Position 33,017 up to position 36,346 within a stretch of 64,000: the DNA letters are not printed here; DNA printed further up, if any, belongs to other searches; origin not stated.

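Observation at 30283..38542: NfeD-like / flotillin / 1791-aa MoxR-type AAA+ giant protein operon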

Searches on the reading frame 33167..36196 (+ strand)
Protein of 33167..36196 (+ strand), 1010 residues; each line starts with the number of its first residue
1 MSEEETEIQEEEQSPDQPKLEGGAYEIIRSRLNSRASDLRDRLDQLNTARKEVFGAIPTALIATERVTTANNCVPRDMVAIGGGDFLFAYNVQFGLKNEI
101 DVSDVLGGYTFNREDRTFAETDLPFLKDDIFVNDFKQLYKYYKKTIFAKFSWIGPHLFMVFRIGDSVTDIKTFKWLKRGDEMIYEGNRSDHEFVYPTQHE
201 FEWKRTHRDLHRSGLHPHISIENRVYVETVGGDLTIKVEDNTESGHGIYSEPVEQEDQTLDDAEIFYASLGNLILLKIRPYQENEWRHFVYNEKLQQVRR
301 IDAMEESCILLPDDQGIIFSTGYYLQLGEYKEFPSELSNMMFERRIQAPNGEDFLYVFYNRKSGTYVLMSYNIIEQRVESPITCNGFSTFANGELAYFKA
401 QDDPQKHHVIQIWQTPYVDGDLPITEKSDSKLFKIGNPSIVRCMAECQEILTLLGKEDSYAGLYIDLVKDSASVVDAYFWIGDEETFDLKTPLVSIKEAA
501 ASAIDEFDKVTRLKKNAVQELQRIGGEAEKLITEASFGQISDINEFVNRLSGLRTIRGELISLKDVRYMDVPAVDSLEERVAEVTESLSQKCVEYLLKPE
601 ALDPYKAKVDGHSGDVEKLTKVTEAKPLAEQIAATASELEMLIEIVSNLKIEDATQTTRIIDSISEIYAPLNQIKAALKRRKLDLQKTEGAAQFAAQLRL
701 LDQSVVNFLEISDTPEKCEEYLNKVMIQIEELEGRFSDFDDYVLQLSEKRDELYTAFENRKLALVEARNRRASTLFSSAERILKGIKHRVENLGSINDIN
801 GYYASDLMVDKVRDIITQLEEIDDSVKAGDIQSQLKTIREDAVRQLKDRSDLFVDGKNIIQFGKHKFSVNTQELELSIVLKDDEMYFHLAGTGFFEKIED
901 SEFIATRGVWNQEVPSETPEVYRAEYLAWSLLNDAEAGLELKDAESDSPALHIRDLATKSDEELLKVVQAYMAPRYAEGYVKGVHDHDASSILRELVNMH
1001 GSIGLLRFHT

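Call 54: predict_structure(alignment_id=A4)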
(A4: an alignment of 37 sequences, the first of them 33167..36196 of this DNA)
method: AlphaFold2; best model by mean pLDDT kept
length: 1010 residues; sequences in the alignment: 37
mean_pLDDT: 79.7   pTM: 0.53
mean pLDDT of the five models: 79.7, 78.1, 76.6, 70.9, 69.1
residues with pLDDT >= 90: 214; 70-90: 612; 50-70: 105; < 50: 79
segments of 3 or more residues with pLDDT < 50: 1-22, 434-436, 851-862, 864-874, 909-919, 945-948, 976-981, 1005-1010
pLDDT, mean of each block of 10 residues (from residue 1): 31 34 70 91 88 75 87 86 87 72 90 89 87 91 89 92 89 91 91 89 82 72 77 61 62 70 85 89 86 86 90 90 89 85 87 90 92 88 91 88 79 86 55 58 88 72 83 88 86 92 82 85 91 82 86 90 86 91 89 85 88 83 80 87 81 78 87 84 73 80 87 86 89 79 85 89 86 88 89 82 86 91 86 90 73 36 37 59 74 74 62 44 77 74 51 77 84 55 74 85 46
secondary structure, 60 per line:
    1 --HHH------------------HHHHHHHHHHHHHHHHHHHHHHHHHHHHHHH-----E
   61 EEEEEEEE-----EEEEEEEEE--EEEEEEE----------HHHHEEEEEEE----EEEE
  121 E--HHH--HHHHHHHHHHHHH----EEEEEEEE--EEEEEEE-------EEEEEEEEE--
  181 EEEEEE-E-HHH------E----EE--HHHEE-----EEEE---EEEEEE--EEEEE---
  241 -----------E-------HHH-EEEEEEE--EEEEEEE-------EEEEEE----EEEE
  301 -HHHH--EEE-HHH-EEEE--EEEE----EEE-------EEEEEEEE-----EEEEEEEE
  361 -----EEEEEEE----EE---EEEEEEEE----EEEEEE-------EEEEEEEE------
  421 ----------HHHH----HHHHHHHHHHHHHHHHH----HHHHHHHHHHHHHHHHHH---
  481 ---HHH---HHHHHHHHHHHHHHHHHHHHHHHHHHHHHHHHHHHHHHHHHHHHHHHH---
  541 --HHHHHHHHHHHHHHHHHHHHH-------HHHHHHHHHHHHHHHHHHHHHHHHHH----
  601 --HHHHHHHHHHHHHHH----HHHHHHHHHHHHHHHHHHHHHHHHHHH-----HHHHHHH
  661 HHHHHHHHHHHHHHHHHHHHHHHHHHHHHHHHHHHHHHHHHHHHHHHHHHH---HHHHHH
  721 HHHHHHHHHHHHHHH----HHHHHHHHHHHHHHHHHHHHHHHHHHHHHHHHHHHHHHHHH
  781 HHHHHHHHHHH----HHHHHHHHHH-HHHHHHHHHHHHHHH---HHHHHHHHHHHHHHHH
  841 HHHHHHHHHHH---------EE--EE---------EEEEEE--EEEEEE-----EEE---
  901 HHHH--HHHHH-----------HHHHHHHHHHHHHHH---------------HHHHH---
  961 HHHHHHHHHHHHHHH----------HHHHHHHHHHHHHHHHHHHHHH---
elements in order (helices of 4 or more, strands of 3 or more residues): H24-54 E60-68 E74-82 E85-91 H102-105 E106-112 E117-121 H129-141 E146-153 E156-162 E170-178 E181-186 E218-221 E225-230 E233-237 E264-270 E273-279 E287-292 E297-300 H302-305 E308-310 E316-319 E322-325 E330-332 E340-347 E353-360 E366-372 E382-389 E394-399 E407-414 H431-434 H439-455 H460-477 H490-537 H543-563 H571-596 H603-617 H622-648 H654-711 H715-735 H740-791 H796-805 H807-821 H825-851 E876-881 E884-889 E895-897 H901-904 H907-911 H923-937 H953-957 H961-975 H986-1007
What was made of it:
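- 34481..35719 (+): Long helical/coiled-coil region (aa 439-851), which includes Pfam DUF7902 (aa 600-682). AF2 DSSP shows helices of 20-58 residues throughout (call 54).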

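Call 58: fold_search(model_id=the predicted structure, library=pdb)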
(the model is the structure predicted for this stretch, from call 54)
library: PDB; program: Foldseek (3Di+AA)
matches with E <= 10: 659; with E <= 0.001: 44
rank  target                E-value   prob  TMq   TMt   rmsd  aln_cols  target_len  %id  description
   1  8j07_i8               1.4e-05  0.87  0.09  0.07  58.8      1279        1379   10  96nm repeat of human respiratory doublet microtubule and associated axonemal complexes (released 2023-07-26)
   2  8pu0_A                2.1e-05  1.00  0.14  0.13  15.5       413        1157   10  Cryo-EM structure of human Elp123 in complex with tRNA, desulpho-CoA, 5'-deoxyadenosine and methionine (released 2024-04-17)
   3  5o7x_A                2.8e-05  1.00  0.14  0.20  33.7       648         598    9  CRYSTAL STRUCTURE OF S. CEREVISIAE CORE FACTOR AT 3.2A RESOLUTION (released 2017-08-02)
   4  9n73_LI               3.8e-05  0.98  0.11  0.17  33.4       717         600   11  SSU processome maturation and disassembly, State G (released 2025-10-29)
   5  7pi2_J                4.3e-05  1.00  0.14  0.35  16.7       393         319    8  PfCyRPA bound to monoclonal antibody Cy.003 Fab fragment (released 2022-02-09)
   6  5n5y_P                7.0e-05  1.00  0.13  0.20  33.0       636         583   10  Cryo-EM structure of RNA polymerase I in complex with Rrn3 and Core Factor (Orientation III) (released 2017-04-05)
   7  9r9b_A                8.0e-05  0.99  0.14  0.20  26.6       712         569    9  Crystal structure of clathrin heavy chain in complex with a peptidomimetic inhibitor of the TACC3 interaction (released 2026-04-08)
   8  7k58_C                8.7e-05  0.91  0.12  0.05  61.0      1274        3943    8  Structure of outer-arm dyneins bound to microtubule with microtubule binding state 1(MTBS-1) (released 2021-09-29)
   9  8j07_m2               9.9e-05  1.00  0.16  0.27  32.2       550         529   10  96nm repeat of human respiratory doublet microtubule and associated axonemal complexes (released 2023-07-26)
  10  5n61_P                1.0e-04  0.99  0.14  0.20  30.8       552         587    8  RNA polymerase I initially transcribing complex (released 2017-04-05)
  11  9fqr_I6               1.3e-04  1.00  0.16  0.30  23.0       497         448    8  96-nm repeat of axonemal doublet microtubules from bovine sperm (released 2025-03-26)
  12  8glv_DA               1.3e-04  0.91  0.12  0.04  47.2      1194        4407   11  96-nm repeat unit of doublet microtubules from Chlamydomonas reinhardtii flagella (released 2023-05-31)
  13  9d5n_CH               1.5e-04  1.00  0.14  0.22  16.6       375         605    8  48-nm doublet microtubule from Trichomonas vaginalis strain G3 (released 2025-05-14)
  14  7pi2_D                1.6e-04  1.00  0.15  0.36  15.5       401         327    7  PfCyRPA bound to monoclonal antibody Cy.003 Fab fragment (released 2022-02-09)
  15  6yai_E                1.8e-04  0.93  0.11  0.14  33.6       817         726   10  Clathrin with bound beta2 appendage of AP2 (released 2020-07-29)
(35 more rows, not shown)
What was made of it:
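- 33338..34426 (+): N-terminal beta-propeller (about aa 58-420, the core of Pfam DUF3686), preceded by a helix at aa 24-54. The Foldseek PDB hits are dominated by beta-propellers: Elp1, Rrn6, CyRPA, clathrin N-terminal domain, Ski8, PON1, prolyl oligopeptidase (call 58).
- Tried and rejected: I considered a membrane-coat (clathrin-like propeller plus helical) reading because of clathrin and nucleoporin Foldseek hits (call 58).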
